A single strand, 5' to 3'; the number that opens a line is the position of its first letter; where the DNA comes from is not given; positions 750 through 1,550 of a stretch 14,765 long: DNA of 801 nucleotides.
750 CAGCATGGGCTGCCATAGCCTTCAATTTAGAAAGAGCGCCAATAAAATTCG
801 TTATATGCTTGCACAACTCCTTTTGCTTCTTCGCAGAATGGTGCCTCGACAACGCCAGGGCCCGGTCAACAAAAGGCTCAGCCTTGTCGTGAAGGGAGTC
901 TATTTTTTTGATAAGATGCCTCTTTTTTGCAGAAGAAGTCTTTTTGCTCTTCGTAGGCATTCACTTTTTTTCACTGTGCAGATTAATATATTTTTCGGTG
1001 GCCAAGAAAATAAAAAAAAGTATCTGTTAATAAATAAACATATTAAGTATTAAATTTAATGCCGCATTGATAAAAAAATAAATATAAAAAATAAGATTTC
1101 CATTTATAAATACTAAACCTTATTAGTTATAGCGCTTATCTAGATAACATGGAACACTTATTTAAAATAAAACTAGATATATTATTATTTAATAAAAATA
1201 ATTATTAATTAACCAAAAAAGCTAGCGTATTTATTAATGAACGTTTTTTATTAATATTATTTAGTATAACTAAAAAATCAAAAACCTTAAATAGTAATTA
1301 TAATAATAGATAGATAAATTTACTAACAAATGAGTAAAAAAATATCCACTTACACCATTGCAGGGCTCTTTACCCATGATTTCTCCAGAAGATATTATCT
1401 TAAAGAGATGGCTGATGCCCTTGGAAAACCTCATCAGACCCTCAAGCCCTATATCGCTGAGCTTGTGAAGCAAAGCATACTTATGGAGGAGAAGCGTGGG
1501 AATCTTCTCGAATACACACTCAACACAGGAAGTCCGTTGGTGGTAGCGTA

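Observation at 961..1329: A/T-saturated 370-bp divergent control region with a perfect palindrome and recurring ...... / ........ motifs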

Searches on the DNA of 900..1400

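Call 58: search_rna_families(source=window, start=900, end=1400, threshold=evalue, max_evalue=1)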
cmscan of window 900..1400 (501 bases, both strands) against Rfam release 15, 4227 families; matches with E-value up to 1: 0.
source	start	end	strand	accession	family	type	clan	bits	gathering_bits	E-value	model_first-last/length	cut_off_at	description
